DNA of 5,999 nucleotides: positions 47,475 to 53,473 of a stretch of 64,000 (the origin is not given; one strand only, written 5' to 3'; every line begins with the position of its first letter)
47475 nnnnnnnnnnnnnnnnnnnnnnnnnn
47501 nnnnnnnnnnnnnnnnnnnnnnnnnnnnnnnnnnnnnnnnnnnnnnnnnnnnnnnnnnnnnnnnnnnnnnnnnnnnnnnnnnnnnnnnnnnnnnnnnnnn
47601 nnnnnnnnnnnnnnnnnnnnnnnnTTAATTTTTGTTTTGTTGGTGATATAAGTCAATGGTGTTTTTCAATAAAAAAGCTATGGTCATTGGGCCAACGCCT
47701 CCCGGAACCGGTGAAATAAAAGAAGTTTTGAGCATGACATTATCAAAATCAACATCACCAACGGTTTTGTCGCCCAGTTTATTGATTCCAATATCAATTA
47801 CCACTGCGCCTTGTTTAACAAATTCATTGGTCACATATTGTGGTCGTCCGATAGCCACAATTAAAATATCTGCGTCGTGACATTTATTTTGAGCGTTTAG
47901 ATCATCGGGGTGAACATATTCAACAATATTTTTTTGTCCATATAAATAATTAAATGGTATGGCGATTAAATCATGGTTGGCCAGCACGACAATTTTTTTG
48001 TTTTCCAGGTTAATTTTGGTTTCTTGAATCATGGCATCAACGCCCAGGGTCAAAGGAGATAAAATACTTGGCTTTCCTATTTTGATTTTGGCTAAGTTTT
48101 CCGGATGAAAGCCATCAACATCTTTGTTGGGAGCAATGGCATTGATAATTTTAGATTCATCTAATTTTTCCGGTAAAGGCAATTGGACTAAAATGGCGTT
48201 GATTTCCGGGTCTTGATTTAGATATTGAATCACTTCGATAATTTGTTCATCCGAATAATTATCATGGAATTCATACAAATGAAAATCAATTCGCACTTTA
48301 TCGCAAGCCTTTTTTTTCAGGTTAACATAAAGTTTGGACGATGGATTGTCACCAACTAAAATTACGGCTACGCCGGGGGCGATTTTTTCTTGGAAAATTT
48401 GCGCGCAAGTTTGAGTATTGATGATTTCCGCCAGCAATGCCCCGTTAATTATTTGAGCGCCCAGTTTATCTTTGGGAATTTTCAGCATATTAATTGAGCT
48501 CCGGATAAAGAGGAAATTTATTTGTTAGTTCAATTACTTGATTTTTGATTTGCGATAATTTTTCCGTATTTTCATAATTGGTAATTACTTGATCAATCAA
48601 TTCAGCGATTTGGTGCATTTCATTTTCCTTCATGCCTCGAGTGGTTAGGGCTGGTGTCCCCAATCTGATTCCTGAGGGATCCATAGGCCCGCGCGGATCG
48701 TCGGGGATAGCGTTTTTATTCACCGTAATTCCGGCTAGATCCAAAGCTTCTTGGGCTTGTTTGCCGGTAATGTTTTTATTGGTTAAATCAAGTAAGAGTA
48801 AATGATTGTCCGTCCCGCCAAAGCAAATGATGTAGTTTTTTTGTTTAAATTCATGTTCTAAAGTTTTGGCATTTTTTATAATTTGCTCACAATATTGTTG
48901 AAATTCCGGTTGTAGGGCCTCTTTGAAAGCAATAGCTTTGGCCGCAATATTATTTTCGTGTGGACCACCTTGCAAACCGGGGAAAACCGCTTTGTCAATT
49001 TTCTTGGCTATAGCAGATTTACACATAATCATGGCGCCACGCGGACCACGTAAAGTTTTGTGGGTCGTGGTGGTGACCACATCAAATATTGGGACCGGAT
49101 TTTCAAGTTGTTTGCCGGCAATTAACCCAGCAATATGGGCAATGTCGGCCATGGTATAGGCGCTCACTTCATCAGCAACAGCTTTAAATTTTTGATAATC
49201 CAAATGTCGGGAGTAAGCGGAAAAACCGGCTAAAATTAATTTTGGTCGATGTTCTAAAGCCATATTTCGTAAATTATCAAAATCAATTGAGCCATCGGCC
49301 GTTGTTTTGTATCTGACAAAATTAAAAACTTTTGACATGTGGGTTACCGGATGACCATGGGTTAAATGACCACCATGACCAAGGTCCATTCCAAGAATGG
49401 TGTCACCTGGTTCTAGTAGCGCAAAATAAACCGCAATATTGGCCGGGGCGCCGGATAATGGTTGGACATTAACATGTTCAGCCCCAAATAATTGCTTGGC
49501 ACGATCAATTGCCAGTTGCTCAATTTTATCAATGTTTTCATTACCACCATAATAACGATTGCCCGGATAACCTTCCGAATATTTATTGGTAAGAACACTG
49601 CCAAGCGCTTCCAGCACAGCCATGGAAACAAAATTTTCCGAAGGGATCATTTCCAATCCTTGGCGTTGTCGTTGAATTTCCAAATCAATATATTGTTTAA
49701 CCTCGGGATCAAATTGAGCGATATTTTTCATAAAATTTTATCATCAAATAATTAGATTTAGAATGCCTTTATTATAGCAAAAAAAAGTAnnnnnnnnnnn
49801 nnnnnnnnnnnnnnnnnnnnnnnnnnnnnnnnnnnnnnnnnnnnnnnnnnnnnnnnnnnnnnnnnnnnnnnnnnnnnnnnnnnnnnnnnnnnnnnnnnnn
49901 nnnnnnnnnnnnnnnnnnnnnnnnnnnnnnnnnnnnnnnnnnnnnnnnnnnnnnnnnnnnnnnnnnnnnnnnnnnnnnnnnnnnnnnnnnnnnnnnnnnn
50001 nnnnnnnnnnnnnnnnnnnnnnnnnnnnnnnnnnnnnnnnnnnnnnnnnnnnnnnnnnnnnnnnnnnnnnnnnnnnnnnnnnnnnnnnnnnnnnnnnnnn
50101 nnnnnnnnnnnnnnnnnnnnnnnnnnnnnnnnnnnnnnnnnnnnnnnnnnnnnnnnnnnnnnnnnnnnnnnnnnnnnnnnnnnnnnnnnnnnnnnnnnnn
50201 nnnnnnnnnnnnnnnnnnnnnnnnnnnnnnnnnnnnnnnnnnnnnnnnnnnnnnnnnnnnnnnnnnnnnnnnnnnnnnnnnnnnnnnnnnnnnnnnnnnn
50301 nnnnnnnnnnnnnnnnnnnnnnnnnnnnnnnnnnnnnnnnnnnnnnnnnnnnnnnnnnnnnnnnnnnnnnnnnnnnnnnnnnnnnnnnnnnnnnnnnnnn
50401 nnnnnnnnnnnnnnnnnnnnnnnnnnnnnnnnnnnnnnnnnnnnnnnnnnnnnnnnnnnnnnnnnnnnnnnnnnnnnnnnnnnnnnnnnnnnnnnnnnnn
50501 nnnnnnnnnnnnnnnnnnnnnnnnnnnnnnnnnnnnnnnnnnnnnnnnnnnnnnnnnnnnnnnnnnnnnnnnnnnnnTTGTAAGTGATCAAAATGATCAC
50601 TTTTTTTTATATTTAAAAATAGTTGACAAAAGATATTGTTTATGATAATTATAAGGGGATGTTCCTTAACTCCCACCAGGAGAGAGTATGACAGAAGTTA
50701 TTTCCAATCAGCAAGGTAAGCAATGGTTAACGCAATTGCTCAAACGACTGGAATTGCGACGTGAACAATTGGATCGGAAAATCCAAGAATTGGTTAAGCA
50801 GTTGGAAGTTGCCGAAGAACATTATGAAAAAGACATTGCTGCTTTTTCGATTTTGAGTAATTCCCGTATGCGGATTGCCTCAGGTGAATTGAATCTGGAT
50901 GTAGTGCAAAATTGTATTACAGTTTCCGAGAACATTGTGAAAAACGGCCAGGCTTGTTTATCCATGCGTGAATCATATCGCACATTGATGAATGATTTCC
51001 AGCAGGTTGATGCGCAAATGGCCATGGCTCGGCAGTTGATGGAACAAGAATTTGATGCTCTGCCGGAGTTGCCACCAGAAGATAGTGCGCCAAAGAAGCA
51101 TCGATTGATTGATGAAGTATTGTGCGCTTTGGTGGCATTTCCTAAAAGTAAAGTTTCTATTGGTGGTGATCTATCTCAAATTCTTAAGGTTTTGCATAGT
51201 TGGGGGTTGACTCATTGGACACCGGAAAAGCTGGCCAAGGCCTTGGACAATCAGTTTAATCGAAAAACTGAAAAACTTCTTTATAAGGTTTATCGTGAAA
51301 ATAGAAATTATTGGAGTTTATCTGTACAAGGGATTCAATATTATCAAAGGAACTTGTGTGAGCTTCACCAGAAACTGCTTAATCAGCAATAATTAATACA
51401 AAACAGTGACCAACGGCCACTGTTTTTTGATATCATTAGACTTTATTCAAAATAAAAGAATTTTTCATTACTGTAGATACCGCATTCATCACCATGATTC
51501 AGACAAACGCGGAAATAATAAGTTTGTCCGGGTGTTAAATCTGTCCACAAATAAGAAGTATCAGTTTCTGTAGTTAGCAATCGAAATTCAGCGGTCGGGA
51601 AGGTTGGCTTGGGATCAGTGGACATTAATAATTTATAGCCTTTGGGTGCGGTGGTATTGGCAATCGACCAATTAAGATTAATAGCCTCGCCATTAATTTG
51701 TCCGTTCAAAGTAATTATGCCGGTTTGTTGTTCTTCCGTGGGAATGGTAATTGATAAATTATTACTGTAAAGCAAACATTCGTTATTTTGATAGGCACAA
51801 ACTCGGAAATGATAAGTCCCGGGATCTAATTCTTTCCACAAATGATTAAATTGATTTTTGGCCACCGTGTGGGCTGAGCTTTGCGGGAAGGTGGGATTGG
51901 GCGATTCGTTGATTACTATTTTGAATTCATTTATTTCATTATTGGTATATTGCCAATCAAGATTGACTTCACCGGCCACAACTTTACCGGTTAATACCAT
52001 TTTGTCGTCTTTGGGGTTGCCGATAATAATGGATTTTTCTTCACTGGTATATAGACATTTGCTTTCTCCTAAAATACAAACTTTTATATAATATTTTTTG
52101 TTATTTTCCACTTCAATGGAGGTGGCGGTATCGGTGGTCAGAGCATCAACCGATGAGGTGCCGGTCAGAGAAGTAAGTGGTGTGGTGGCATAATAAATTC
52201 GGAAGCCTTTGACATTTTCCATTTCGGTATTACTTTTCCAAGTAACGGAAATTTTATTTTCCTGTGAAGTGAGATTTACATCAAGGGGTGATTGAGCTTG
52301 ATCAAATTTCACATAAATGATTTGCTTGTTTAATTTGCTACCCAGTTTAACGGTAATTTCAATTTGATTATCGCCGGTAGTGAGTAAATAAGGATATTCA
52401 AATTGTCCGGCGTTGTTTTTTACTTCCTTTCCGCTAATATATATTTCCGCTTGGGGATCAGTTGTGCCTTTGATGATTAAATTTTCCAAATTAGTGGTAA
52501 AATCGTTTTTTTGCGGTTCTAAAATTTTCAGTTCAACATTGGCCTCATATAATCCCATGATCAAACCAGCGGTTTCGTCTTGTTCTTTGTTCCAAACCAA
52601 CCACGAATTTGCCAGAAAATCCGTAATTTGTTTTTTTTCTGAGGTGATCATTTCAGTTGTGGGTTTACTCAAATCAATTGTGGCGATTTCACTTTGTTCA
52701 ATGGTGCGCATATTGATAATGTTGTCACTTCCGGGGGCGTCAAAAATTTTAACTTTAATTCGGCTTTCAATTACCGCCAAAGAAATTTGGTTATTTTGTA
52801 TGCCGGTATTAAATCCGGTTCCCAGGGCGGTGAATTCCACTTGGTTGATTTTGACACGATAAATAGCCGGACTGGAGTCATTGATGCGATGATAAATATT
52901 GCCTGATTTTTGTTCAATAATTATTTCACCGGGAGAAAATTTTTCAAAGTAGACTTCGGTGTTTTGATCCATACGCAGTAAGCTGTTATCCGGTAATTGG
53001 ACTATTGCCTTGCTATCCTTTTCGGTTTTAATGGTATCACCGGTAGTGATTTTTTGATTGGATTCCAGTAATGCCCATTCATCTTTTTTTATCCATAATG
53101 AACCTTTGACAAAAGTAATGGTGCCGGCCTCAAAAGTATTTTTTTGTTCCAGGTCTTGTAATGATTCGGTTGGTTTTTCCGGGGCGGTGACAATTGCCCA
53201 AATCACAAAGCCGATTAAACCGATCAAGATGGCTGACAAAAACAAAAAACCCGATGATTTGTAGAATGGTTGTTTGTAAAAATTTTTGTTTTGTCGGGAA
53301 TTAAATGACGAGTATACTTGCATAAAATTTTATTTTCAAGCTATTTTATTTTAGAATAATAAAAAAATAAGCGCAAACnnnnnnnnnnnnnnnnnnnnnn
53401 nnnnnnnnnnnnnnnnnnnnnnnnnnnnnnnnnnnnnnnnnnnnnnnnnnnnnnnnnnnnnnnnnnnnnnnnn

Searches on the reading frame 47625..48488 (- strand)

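Call 20: search_protein_families(library=pfam, proteins=[window:47625-48488:-], max_evalue=0.0001)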
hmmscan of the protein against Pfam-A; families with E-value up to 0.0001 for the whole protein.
window:47625-48488:- (287 aa): 2 families
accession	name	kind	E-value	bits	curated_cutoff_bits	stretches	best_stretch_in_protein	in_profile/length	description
PF02882.25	THF_DHG_CYH_C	-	1e-44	152.1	27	1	128-284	1-159/160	Tetrahydrofolate dehydrogenase/cyclohydrolase, NAD(P)-binding domain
PF00763.28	THF_DHG_CYH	-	1.8e-33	115.7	32.8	1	14-125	1-115/115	Tetrahydrofolate dehydrogenase/cyclohydrolase, catalytic domain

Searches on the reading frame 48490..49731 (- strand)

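Call 20: search_protein_families(library=pfam, proteins=[window:48490-49731:-], max_evalue=0.0001)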
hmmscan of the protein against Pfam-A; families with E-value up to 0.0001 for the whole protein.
window:48490-49731:- (413 aa): 2 families
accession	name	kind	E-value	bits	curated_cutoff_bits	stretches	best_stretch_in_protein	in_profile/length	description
PF00464.25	SHMT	-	7.2e-161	535.7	27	1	5-379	2-399/399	Serine hydroxymethyltransferase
PF00155.27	Aminotran_1_2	-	9.2e-11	42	19.7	1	80-365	53-352/361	Aminotransferase class I and II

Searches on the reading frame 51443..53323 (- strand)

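Call 20: search_protein_families(library=pfam, proteins=[window:51443-53323:-], max_evalue=0.0001)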
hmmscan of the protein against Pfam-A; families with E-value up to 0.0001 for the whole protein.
window:51443-53323:- (626 aa): 4 families
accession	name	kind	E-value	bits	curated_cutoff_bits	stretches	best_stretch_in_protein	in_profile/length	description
PF04773.18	FecR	-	3.6e-12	47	24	1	96-189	1-96/97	FecR protein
PF00041.27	fn3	-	5.8e-12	46.1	25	0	542-608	10-68/84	Fibronectin type III domain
PF09136.16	Glucodextran_B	-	1.9e-06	28.1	27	1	264-327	2-67/83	Glucodextranase, domain B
PF16656.11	Pur_ac_phosph_N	-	3.5e-06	27.9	30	0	567-618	32-86/93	Purple acid Phosphatase, N-terminal domain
